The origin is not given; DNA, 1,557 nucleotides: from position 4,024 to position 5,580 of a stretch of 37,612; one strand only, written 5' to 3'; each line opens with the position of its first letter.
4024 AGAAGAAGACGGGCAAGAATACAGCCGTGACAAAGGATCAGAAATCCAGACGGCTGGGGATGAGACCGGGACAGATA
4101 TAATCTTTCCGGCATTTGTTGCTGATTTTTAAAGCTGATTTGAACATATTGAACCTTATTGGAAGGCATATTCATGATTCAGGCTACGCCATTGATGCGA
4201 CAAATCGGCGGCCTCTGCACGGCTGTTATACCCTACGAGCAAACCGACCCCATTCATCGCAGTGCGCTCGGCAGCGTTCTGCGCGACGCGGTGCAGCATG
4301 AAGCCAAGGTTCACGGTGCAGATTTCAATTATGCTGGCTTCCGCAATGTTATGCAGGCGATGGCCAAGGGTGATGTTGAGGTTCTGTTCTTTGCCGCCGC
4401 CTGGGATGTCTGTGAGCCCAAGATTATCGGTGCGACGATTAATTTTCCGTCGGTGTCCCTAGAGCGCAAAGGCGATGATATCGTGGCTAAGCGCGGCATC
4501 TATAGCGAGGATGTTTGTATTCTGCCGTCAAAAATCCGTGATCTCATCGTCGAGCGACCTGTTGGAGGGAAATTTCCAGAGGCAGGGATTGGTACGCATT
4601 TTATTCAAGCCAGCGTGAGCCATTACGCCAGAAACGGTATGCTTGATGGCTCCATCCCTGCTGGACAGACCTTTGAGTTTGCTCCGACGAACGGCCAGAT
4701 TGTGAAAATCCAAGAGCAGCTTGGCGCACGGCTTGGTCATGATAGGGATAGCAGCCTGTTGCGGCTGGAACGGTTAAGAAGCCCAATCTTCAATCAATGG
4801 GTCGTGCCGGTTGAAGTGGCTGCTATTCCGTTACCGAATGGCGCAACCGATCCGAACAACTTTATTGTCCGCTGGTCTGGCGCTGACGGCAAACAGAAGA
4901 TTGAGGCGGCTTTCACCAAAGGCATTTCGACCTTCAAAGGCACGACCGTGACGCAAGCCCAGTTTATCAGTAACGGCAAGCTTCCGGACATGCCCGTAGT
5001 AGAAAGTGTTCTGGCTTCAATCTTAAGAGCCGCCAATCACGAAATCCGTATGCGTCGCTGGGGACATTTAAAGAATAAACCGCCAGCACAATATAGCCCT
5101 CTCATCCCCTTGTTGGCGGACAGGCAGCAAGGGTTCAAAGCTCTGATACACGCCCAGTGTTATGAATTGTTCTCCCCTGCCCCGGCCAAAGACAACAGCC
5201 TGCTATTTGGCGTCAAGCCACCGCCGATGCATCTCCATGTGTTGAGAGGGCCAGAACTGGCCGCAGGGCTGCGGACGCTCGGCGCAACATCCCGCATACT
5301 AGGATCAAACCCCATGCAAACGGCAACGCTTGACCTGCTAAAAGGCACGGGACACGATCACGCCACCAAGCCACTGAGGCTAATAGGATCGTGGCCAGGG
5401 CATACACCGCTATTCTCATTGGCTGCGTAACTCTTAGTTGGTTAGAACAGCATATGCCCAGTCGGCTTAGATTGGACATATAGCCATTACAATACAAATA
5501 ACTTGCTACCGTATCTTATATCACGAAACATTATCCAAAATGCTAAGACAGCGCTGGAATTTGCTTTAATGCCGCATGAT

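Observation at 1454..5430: Accessory cassette: XRE regulator, small acidic helical protein, oversized zeta-toxin-type kinase, and a 418-aa orphan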

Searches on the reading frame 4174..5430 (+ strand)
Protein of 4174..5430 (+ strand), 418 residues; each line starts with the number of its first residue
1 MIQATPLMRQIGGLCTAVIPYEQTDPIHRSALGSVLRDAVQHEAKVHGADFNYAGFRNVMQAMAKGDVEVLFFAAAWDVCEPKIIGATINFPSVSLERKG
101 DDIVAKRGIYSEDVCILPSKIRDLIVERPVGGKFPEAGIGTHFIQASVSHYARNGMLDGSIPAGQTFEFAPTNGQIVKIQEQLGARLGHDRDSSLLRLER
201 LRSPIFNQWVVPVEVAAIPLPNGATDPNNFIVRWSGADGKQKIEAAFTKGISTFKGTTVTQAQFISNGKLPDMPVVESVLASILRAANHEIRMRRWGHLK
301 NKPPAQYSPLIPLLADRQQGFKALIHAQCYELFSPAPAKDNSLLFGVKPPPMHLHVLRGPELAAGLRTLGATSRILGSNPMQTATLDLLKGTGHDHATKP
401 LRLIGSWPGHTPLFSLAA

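Call 3: search_protein_families(library=pfam, proteins=[window:4174-5430:+], max_evalue=1)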
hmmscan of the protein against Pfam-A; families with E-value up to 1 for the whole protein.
window:4174-5430:+ (418 aa): 0 families

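Call 4: search_protein_families(library=padloc, proteins=[window:4174-5430:+], max_evalue=1)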
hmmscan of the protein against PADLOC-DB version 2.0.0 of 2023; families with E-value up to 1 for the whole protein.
window:4174-5430:+ (418 aa): 0 families

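Call 5: search_protein_families(library=ncbifam, proteins=[window:4174-5430:+], max_evalue=1)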
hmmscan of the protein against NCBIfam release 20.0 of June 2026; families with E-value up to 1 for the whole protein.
window:4174-5430:+ (418 aa): 1 family
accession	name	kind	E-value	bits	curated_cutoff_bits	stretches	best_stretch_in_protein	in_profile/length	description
NF012033.0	PRK15489.1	equivalog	0.007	14.6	537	1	89-150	194-251/703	glycosyl transferase family protein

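Call 10: search_solved_structures(query=window:4174-5430:+, max_evalue=10)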
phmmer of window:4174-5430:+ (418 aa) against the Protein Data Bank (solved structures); distinct sequences matched with E-value up to 10: 0.

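Call 17: find_homologous_proteins(query=window:4174-5430:+, max_evalue=0.001)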
Query window:4174-5430:+ (418 aa): 45 proteins with E <= 0.001 among 8000 candidates.
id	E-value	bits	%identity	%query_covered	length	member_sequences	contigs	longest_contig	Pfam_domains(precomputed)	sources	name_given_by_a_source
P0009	3.1e-278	940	99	100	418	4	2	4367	-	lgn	-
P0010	7.3e-245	830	88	100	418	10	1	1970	-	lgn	-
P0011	2.2e-226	770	81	100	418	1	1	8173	-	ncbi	-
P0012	3.5e-214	729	78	100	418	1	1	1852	-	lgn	-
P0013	2.2e-211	720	75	100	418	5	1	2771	-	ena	-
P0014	8.2e-206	702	75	100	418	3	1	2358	-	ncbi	-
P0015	3.4e-202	690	73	100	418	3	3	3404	-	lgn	-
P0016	2.7e-187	641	67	100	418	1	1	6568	-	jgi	jgi:hypothetical protein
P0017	1.1e-186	639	69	100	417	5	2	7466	-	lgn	-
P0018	2.0e-177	608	65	100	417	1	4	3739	-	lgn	-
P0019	2.7e-176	605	65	100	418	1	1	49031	-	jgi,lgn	jgi:hypothetical protein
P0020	5.4e-174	597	64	99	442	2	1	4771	-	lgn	-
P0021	3.5e-161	555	60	100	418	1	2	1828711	-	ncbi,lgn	ncbi:MAG: hypothetical protein WDO70_06020 [Alphaproteobacteria bacterium]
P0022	6.7e-150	518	57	100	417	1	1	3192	-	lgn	-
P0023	1.2e-147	510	57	100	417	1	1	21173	-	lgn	-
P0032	1.4e-133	464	54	100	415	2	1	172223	-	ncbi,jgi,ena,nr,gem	ncbi:MAG: hypothetical protein FWF24_01575 [Alphaproteobacteria bacterium]|nr:hypothetical protein [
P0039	3.6e-130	453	51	100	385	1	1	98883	-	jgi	jgi:hypothetical protein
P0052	2.3e-64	236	35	99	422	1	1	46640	-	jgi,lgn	-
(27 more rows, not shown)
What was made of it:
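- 4174..5430 (+): GNAT-418: backbone protein with a predicted tandem-GNAT fold (NMT/Eis/MAB_4324-like). It is not a partner of the kinase. 45 homologue clusters, all unnamed (call 17).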

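Call 18: find_encoding_contigs(protein=P0021, flank=8000, max_places=2)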
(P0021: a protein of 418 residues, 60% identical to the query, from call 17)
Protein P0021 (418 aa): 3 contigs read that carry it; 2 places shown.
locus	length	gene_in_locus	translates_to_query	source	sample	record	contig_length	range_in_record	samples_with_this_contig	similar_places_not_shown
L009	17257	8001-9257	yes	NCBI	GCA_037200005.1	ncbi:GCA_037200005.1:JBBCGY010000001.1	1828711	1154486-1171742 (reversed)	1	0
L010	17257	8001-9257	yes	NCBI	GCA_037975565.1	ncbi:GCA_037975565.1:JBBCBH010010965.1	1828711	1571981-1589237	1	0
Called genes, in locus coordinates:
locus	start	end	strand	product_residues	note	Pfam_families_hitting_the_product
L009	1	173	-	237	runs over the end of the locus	PF12146:Hydrolase_4, PF20408:Abhydrolase_11 (weak), PF00561:Abhydrolase_1 (faint), PF12697:Abhydrolase_6, PF00326:Peptidase_S9 (weak)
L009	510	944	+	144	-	-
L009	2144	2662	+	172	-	-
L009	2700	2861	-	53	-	-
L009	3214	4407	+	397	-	PF12358:DUF3644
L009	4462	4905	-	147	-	PF05284:DUF736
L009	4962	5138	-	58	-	-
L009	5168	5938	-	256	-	PF03432:Relaxase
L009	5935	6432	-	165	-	PF21983:NikA-like, PF05713:MobC (weak)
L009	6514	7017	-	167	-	-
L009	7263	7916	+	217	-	PF01381:HTH_3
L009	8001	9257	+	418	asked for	-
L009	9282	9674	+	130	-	-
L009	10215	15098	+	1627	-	PF05593:RHS_repeat (faint), PF25023:TEN_YD-shell (weak)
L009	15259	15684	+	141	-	PF14106:DUF4279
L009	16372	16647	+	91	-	PF21983:NikA-like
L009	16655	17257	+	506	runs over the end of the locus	PF03432:Relaxase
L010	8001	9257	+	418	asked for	-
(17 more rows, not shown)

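Call 19: find_encoding_contigs(protein=P0032, flank=8000, max_places=2)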
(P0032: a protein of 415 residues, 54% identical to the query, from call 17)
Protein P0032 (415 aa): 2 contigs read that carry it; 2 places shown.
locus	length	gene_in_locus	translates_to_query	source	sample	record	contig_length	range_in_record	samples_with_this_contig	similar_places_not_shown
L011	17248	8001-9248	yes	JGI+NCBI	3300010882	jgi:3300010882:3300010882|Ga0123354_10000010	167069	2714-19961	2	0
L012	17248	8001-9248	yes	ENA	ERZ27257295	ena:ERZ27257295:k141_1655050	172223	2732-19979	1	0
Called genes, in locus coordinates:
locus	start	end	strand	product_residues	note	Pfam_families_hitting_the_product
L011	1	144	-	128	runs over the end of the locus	PF06750:A24_N_bact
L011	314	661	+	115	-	-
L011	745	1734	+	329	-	PF00005:ABC_tran, PF13304:AAA_21 (weak)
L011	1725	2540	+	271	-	-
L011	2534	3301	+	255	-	PF06182:ABC2_membrane_6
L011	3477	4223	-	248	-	PF00589:Phage_integrase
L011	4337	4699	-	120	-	PF12728:HTH_17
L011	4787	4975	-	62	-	-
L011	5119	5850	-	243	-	PF03432:Relaxase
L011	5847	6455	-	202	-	PF21983:NikA-like, PF05713:MobC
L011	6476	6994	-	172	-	-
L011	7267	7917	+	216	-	PF01381:HTH_3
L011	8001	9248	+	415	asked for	-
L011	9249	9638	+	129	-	-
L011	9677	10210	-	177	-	-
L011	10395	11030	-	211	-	PF01381:HTH_3 (weak)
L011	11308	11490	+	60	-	-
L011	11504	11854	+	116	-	-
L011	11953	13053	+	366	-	PF04055:Radical_SAM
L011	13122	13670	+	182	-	PF22769:DCD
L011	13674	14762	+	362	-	PF01411:tRNA-synt_2c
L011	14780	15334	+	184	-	PF22769:DCD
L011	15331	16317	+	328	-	PF00561:Abhydrolase_1, PF12697:Abhydrolase_6, PF12146:Hydrolase_4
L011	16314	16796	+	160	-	PF00293:NUDIX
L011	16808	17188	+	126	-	-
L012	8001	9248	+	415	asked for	-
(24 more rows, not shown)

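Call 20: find_encoding_contigs(protein=P0052, flank=8000, max_places=2)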
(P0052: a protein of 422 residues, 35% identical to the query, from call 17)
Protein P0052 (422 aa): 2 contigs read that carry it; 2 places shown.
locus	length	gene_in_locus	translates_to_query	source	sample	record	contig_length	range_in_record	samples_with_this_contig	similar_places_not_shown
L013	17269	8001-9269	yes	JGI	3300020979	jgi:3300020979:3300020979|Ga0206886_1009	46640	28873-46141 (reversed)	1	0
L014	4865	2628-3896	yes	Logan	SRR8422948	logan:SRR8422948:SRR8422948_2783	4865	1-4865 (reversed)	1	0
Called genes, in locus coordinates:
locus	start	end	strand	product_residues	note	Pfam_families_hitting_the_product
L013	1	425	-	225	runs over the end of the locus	PF13723:Ketoacyl-synt_2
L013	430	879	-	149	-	-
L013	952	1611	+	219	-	PF01648:ACPS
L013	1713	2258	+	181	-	PF01947:Rv2949c-like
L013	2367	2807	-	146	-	PF05284:DUF736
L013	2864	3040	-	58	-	-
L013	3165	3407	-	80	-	-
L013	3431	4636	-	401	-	PF03432:Relaxase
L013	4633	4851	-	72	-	-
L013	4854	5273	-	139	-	PF21983:NikA-like, PF05713:MobC (faint)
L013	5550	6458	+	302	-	PF14022:DUF4238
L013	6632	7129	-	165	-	-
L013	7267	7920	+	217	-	PF01381:HTH_3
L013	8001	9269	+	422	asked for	-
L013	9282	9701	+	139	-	-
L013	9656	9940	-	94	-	-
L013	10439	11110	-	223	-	-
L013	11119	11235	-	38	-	-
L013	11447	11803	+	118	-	-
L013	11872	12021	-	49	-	-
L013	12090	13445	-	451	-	-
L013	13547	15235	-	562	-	PF12895:ANAPC3 (faint), PF13428:TPR_14 (faint), PF23914:TPR_CcmH_CycH (faint), PF00515:TPR_1 (faint), PF14559:TPR_19, PF07719:TPR_2 (weak), PF13432:TPR_16 (weak), PF14559:TPR_19 (weak), +1 more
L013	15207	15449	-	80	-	PF01541:GIY-YIG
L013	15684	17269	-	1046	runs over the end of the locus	-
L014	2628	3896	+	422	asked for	-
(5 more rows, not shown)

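Call 21: find_encoding_contigs(protein=P0039, flank=8000, max_places=2)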
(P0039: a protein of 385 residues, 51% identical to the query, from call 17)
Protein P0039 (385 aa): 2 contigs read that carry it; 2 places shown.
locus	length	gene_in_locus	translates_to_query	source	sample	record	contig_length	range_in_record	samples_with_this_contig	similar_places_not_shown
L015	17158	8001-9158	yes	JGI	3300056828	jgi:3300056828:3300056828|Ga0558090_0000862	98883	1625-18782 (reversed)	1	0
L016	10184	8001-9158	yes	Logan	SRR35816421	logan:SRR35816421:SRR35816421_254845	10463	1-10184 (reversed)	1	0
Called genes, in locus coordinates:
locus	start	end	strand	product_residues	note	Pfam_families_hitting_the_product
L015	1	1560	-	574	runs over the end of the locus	PF07693:KAP_NTPase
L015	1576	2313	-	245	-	-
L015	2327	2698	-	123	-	-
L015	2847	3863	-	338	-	PF00589:Phage_integrase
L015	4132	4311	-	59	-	-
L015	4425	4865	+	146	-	PF00903:Glyoxalase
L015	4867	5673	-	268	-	PF03432:Relaxase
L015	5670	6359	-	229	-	PF21983:NikA-like, PF05713:MobC (weak)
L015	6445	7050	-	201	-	-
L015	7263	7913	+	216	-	PF01381:HTH_3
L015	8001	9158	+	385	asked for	-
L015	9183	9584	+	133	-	-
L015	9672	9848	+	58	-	PF12728:HTH_17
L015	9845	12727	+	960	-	PF13872:AAA_34 (weak), PF00176:SNF2-rel_dom, PF00270:DEAD, PF04851:ResIII, PF00271:Helicase_C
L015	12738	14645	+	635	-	PF01555:N6_N4_Mtase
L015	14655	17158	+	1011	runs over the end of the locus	PF04851:ResIII, PF00270:DEAD (weak), PF19778:RE_endonuc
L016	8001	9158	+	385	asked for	-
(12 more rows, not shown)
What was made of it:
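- Sibling elements carry defence-like cargo, such as the SNF2/methylase/ResIII genes in L015 and KAP NTPase (call 21).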

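Call 26: find_related_loci(query=A1, collection=genome_contigs, flank=10000)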
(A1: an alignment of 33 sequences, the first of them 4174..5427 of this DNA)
Query A1 (418 aa) in genome_contigs; peptide patterns used: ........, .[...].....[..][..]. (x = any residue, [..] = any of these).
34 stretches matched a pattern; 9 encode a relative of the query (tblastn E <= 1e-3); 9 distinct loci.
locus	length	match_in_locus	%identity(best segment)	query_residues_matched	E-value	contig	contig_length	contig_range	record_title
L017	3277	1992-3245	94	1-418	0e+0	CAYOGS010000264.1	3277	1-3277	MAG TPA_asm: uncultured Rhodospirillales bacterium isolate SRP296810_co1_36 genome assembly, contig: NODE_44799_length_3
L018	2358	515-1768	75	1-418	0e+0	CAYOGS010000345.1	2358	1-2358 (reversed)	MAG TPA_asm: uncultured Rhodospirillales bacterium isolate SRP296810_co1_36 genome assembly, contig: NODE_72548_length_2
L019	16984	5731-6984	72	1-418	0e+0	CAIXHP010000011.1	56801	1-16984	MAG: uncultured proteobacterium isolate I2_bin-116 genome assembly, contig: bin-116:11/70, whole genome shotgun sequence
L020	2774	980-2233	72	1-418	0e+0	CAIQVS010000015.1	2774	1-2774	MAG: uncultured proteobacterium isolate I3b_bin-431 genome assembly, contig: bin-431:015/454, whole genome shotgun seque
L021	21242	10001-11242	54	1-417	4e-140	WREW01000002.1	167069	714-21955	MAG: Alphaproteobacteria bacterium isolate Lab288P4bin16 Ga0123354_10000010, whole genome shotgun sequence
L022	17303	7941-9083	51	1-416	2e-136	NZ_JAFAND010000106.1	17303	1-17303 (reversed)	MAG: Paludibacterium sp. isolate CP_BE_RX_R2_11 BE_RX_R2_k147_390768, whole genome shotgun sequence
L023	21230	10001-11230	50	1-418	2e-133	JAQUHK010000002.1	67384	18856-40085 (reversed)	MAG: Alphaproteobacteria bacterium isolate STCSWMC_35 NODE_701_length_67384_cov_4.226430_ST_CSWMC, whole genome shotgun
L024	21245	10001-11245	52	1-418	5e-132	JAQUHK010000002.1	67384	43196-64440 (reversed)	MAG: Alphaproteobacteria bacterium isolate STCSWMC_35 NODE_701_length_67384_cov_4.226430_ST_CSWMC, whole genome shotgun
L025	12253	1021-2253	48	1-417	1e-118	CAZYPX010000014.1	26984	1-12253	MAG TPA_asm: uncultured Rhodospirillaceae bacterium isolate binchicken_co168_333 genome assembly, contig: NODE_3115_leng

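Call 36: predict_structure(alignment_id=A1)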
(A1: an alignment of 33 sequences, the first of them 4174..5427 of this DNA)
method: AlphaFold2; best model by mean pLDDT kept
length: 418 residues; sequences in the alignment: 33
mean_pLDDT: 81.2   pTM: 0.81
mean pLDDT of the five models: 81.2, 80.6, 80.2, 75.7, 72.7
residues with pLDDT >= 90: 141; 70-90: 205; 50-70: 33; < 50: 39
segments of 3 or more residues with pLDDT < 50: 1-4, 303-307, 332-346, 406-418
pLDDT, mean of each block of 10 residues (from residue 1): 61 87 70 84 87 87 83 89 89 91 91 82 91 85 86 82 88 80 82 89 92 89 85 92 95 90 95 95 95 78 52 78 71 42 57 94 96 90 85 57 53 36
secondary structure, 60 per line:
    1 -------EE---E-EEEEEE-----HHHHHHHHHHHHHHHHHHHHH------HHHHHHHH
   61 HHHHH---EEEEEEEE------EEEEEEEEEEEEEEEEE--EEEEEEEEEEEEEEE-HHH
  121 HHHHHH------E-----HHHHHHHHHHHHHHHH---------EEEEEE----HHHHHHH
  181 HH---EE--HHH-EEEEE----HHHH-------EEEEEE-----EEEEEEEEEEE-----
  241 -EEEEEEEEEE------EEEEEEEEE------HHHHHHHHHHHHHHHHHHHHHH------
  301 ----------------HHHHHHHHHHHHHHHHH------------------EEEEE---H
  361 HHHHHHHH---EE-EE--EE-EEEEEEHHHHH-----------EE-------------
elements in order: E15-20 H26-46 H53-65 E69-76 E83-99 E102-116 H118-126 H139-154 E164-169 H174-182 E194-198 H203-206 E214-219 E225-235 E242-251 E258-266 H273-294 H317-333 E352-356 H360-368 E382-387 H388-392
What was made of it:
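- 4174..5430 (+): AF2 pLDDT 81, pTM 0.81 (call 36).
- On GNAT acyltransferase superfamily (418-aa protein): AF2 pLDDT 81 (call 36).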

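Call 38: fold_search(model_id=the predicted structure, library=pdb)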
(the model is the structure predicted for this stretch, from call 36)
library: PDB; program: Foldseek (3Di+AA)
matches with E <= 10: 915; with E <= 0.001: 101
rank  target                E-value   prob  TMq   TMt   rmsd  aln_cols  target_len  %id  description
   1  6sk8_A                2.4e-05  0.93  0.21  0.22  18.0       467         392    8  DeltaC3 C-terminal truncation of HsNMT1 in complex with MyrCoA and GDCFSKPR substrates (released 2020-03-18)
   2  4b14_C                3.0e-05  0.93  0.20  0.22  15.0       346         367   11  Plasmodium vivax N-myristoyltransferase with a bound benzofuran inhibitor (compound 26) (released 2012-10-17)
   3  4c2x                  4.0e-05  0.98  0.26  0.28  17.4       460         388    9  Human N-myristoyltransferase isoform 2 (NMT2) (released 2014-10-01)
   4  6pau_A                5.0e-05  0.95  0.24  0.27  16.6       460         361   10  Structure of Human NMT2 with myristoyl-lysine peptide and CoA products (released 2020-03-11)
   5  6mb1_C                5.3e-05  0.95  0.24  0.25  15.1       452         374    7  Crystal structure of N-myristoyl transferase (NMT) from Plasmodium vivax in complex with inhibitor IMP-1002 (released 2019-06-05)
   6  6tw5_CCC              5.3e-05  0.94  0.23  0.25  18.2       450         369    9  Plasmodium vivax N-myristoyltransferase with bound indazole inhibitor IMP-917 (released 2021-07-21)
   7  6pav_B                5.7e-05  0.92  0.22  0.24  17.4       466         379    8  Structure of Human NMT1 with products CoA and myristoyl-lysine peptide with acetylated N-terminus (released 2020-03-11)
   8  7q3a_A                6.0e-05  1.00  0.32  0.36  13.9       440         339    9  Crystal structure of MAB_4324 a tandem repeat GNAT from Mycobacterium abscessus (released 2022-05-04)
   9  2hv2_B                6.0e-05  1.00  0.27  0.29  13.9       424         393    9  Crystal Structure of Conserved Protein of Unknown Function from Enterococcus faecalis V583 at 2.4 A Resolution, Probab (released 2006-08-29)
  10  2hv2_A                6.4e-05  1.00  0.28  0.30  13.5       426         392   10  Crystal Structure of Conserved Protein of Unknown Function from Enterococcus faecalis V583 at 2.4 A Resolution, Probab (released 2006-08-29)
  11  7owq_B                6.4e-05  0.99  0.31  0.32  10.2       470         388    7  HsNMT1 in complex with both MyrCoA and peptide N-Methylated-GNCFSKPR (released 2022-12-21)
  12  6rft_D                6.7e-05  0.99  0.28  0.29  10.7       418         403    9  Crystal structure of Eis2 from Mycobacterium abscessus bound to Acetyl-CoA (released 2019-07-10)
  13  4ufv_C                6.7e-05  0.96  0.24  0.26  17.9       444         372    9  Plasmodium vivax N-myristoyltransferase in complex with a pyridyl inhibitor (compound 18) (released 2016-02-03)
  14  6sk8_B                6.7e-05  0.87  0.20  0.22  18.2       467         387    8  DeltaC3 C-terminal truncation of HsNMT1 in complex with MyrCoA and GDCFSKPR substrates (released 2020-03-18)
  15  9syr_Nd               7.1e-05  1.00  0.25  0.39   6.4       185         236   14  Human quaternary complex of a translating 80S ribosome, NAC, MetAP1 and NatD (released 2025-12-17)
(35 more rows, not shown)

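Call 86: search_protein_families(library=pfam, proteins=[L009:9282-9671:+, L015:9183-9581:+], max_evalue=0.01)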
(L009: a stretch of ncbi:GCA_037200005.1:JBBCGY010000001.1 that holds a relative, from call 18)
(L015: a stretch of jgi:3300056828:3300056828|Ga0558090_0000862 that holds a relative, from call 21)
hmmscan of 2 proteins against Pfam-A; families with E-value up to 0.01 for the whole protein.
L009:9282-9671:+ (130 aa): 0 families

L015:9183-9581:+ (133 aa): 0 families
